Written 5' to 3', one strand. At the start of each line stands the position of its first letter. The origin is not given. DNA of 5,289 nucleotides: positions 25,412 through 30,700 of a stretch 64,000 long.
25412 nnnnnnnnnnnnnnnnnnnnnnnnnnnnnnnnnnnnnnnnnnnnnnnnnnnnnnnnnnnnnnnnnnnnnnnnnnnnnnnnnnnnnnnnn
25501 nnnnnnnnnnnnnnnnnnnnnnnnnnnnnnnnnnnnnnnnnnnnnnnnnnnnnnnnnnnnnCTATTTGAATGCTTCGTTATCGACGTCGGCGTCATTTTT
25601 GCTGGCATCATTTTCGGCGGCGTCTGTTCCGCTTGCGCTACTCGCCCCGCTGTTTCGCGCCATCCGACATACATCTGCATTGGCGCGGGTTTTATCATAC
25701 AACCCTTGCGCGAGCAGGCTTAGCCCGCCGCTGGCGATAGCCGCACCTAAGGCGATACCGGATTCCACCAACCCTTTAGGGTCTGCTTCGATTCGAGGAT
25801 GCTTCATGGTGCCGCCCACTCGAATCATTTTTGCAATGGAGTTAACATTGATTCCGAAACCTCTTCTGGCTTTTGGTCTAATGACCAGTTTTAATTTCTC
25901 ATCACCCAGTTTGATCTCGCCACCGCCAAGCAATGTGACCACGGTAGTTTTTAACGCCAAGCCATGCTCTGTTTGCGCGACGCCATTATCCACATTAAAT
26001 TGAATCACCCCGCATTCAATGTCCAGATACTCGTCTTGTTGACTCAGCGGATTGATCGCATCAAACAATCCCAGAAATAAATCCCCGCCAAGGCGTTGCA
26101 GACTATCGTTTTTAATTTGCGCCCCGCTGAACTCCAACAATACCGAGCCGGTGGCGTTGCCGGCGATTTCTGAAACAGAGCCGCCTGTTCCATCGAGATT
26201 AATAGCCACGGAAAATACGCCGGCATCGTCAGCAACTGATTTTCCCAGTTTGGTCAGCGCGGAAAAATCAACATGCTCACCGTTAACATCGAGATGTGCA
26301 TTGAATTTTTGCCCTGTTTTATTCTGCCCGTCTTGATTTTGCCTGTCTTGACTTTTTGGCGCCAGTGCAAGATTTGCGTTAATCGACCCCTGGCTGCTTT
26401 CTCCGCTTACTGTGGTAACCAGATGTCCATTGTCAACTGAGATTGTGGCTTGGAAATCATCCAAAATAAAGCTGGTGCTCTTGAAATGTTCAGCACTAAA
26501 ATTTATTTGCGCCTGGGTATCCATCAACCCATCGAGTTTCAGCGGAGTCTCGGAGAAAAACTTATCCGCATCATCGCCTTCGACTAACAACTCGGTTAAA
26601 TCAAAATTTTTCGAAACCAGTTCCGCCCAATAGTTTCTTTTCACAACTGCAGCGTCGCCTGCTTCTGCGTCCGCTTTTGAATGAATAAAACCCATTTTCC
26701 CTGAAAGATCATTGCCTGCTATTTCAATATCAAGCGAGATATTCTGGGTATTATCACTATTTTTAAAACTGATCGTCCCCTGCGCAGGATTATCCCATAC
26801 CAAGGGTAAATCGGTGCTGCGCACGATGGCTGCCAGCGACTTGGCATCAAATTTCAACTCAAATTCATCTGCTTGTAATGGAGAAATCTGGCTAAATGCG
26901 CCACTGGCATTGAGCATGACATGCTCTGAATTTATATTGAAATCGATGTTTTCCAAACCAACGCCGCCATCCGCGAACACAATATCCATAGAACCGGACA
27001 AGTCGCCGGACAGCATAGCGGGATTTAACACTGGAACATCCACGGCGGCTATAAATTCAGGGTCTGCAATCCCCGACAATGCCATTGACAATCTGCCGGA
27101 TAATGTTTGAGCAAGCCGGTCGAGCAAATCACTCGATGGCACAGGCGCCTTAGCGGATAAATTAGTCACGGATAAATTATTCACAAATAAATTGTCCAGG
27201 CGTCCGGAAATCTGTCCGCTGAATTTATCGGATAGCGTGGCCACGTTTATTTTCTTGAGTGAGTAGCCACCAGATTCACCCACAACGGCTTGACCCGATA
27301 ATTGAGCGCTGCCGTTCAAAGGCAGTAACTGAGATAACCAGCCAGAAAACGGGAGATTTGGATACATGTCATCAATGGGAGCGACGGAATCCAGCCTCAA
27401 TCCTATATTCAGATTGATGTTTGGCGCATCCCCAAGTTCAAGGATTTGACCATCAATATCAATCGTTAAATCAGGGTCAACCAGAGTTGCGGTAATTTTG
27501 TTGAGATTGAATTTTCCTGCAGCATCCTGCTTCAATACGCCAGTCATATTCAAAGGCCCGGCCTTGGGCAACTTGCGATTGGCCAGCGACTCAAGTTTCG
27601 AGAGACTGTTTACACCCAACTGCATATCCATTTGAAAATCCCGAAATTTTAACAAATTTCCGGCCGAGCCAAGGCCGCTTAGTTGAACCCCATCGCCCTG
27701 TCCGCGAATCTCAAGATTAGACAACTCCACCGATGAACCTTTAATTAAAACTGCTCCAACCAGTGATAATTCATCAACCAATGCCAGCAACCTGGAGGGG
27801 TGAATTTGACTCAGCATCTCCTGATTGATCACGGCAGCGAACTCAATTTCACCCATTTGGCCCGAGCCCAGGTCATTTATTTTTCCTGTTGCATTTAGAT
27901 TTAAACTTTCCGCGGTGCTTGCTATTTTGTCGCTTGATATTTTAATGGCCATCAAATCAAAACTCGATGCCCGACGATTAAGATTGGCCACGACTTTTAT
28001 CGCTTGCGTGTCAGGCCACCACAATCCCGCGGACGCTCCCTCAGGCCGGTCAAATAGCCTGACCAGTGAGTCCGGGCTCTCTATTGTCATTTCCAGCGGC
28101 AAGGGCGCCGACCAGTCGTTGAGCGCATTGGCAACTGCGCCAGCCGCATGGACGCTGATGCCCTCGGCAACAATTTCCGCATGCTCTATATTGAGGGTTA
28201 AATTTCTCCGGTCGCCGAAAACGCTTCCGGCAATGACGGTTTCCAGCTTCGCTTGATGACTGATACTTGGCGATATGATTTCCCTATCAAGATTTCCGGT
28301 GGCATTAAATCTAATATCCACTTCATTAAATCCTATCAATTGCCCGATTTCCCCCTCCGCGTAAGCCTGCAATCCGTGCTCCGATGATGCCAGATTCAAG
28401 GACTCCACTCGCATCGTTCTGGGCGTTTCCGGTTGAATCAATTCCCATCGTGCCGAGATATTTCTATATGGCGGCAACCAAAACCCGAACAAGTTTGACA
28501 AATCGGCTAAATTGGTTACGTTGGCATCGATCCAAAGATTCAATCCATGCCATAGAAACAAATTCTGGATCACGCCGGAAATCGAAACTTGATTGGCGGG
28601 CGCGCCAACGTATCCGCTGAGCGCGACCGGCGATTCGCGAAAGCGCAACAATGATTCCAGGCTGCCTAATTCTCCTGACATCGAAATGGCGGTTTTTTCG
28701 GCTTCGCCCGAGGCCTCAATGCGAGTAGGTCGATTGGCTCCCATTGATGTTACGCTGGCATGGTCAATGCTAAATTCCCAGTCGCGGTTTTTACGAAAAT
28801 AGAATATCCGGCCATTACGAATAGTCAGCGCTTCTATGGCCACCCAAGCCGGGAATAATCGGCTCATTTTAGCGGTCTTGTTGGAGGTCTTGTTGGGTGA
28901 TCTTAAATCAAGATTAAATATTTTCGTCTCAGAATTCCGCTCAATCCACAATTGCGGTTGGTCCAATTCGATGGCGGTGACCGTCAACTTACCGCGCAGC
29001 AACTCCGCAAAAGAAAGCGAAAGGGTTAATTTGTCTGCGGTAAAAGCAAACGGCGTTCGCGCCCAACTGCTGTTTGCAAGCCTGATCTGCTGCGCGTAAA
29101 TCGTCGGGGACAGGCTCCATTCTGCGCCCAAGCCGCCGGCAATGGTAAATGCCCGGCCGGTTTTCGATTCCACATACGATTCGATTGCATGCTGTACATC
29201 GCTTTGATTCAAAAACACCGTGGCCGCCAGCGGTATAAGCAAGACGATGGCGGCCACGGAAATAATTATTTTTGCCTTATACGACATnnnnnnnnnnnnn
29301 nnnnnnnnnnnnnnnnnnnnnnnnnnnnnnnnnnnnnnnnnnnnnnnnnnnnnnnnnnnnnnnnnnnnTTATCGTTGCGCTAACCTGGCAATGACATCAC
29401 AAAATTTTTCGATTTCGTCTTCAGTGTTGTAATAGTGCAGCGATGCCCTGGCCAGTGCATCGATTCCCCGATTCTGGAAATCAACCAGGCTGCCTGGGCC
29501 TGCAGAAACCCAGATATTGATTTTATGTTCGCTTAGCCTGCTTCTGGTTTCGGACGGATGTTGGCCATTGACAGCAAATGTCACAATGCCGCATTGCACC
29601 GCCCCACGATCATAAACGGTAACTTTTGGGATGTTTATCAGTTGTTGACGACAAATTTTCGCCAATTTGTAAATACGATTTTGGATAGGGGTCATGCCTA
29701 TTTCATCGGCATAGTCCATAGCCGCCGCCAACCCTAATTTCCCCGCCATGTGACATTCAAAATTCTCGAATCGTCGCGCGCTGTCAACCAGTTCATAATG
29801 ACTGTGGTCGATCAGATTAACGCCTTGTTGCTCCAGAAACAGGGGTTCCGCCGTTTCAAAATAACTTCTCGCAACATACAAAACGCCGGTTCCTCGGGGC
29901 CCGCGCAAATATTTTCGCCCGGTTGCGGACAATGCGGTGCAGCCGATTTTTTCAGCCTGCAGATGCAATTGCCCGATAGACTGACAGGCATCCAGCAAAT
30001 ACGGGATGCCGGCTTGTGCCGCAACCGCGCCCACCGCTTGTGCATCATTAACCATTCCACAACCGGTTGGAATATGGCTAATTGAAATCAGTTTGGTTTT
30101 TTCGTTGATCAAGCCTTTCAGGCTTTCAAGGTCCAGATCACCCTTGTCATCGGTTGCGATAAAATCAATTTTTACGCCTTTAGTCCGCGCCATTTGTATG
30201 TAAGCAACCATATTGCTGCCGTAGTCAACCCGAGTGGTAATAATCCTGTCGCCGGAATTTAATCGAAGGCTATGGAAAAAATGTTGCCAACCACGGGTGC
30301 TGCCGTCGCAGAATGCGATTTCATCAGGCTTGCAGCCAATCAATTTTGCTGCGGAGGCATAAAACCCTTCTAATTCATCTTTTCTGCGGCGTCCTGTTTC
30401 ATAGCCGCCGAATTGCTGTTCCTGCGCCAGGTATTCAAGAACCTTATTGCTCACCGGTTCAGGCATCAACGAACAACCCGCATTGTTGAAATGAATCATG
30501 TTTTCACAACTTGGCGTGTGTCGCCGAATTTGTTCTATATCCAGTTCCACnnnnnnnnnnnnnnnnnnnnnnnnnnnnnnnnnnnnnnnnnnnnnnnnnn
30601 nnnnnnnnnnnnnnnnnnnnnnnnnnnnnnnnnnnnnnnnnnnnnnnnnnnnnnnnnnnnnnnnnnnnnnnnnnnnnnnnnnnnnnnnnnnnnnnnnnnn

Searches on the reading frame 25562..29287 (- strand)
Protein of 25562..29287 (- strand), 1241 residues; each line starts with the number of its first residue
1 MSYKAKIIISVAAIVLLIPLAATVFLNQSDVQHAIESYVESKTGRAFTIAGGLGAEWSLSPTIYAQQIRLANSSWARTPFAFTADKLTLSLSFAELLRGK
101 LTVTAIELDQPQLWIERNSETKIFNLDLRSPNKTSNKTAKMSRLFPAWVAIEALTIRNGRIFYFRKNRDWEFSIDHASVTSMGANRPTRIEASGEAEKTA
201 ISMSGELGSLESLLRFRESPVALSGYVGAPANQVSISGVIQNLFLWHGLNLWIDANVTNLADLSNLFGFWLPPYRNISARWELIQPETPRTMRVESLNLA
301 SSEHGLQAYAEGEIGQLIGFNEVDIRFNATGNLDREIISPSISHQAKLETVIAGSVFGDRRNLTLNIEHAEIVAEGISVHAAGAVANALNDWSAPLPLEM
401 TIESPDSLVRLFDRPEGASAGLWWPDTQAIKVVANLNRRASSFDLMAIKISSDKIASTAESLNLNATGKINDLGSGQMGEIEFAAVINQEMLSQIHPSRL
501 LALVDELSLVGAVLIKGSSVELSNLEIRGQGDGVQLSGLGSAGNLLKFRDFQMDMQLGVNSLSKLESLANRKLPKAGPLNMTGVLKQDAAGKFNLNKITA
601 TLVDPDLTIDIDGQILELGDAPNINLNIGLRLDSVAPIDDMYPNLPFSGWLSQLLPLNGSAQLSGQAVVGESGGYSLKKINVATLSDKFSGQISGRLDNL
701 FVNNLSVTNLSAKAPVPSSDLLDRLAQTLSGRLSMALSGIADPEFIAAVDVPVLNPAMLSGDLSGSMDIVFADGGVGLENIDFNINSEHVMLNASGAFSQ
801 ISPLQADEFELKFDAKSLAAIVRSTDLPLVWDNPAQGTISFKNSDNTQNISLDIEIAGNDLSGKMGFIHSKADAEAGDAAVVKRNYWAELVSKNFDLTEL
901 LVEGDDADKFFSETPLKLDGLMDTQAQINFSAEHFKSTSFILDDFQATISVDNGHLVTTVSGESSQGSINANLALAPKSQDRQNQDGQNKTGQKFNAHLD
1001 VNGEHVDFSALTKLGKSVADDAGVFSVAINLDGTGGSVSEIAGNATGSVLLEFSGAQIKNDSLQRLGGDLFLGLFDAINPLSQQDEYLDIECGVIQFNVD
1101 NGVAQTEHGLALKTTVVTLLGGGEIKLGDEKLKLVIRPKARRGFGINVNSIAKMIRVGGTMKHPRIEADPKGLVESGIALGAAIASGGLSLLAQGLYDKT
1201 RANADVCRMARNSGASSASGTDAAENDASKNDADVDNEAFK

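Call 19: find_related_loci(query=window:25562-29287:-, collection=genome_contigs, flank=10000)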
Query window:25562-29287:- (1241 aa) in genome_contigs; peptide patterns used: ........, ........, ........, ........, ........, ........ (x = any residue, [..] = any of these).
74 stretches matched a pattern; 2 encode a relative of the query (tblastn E <= 1e-3); 2 distinct loci.
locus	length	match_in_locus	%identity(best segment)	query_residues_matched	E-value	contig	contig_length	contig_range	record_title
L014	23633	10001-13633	82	1-1228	0e+0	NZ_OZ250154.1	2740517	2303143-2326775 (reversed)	MAG: Candidatus Spongiihabitans sp. isolate 9bea2e88-feb8-4b27-847e-43f480efb806 chromosome 1, complete sequence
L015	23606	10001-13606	81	1-1228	0e+0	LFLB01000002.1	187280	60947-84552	MAG: Candidatus Spongiihabitans thiooxidans isolate LS_SOB contig28595, whole genome shotgun sequence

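Call 20: search_protein_families(library=pfam, proteins=[window:25562-29287:-])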
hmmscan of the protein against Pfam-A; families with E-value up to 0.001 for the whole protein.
window:25562-29287:- (1241 aa): 2 families
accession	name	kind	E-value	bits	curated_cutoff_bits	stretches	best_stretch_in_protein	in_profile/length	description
PF05170.20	AsmA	-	4.5e-19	69.1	29.8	1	1-164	1-172/607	AsmA family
PF05359.17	DUF748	-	1.7e-10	40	50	1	4-226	14-231/1037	Domain of Unknown Function (DUF748)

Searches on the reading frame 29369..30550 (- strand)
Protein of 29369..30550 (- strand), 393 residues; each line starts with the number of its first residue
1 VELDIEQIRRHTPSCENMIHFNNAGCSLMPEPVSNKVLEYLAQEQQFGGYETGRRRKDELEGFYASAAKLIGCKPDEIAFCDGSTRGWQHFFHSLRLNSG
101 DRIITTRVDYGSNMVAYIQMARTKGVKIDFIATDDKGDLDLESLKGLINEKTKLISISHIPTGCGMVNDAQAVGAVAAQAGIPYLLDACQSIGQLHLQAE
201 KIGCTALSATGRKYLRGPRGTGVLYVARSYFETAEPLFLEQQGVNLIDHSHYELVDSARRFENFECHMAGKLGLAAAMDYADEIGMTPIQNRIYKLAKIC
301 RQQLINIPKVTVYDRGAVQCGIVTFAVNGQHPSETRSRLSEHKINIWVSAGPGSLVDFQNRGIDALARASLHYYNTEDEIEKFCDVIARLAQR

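Call 65: search_protein_families(library=pfam, proteins=[window:29369-30550:-])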
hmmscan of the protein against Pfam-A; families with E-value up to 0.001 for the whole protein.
window:29369-30550:- (393 aa): 4 families
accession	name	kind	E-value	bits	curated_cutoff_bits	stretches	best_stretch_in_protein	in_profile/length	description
PF00266.25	Aminotran_5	-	4.1e-62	210.7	21.5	1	20-383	2-371/371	Aminotransferase class-V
PF01041.23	DegT_DnrJ_EryC1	-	5.2e-10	39.5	19.8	1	61-206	27-163/360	DegT/DnrJ/EryC1/StrS aminotransferase family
PF01053.26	Cys_Met_Meta_PP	-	8.3e-06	25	27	1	97-219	88-204/381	Cys/Met metabolism PLP-dependent enzyme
PF00155.27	Aminotran_1_2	-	3.8e-05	23.5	19.7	1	66-182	50-180/361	Aminotransferase class I and II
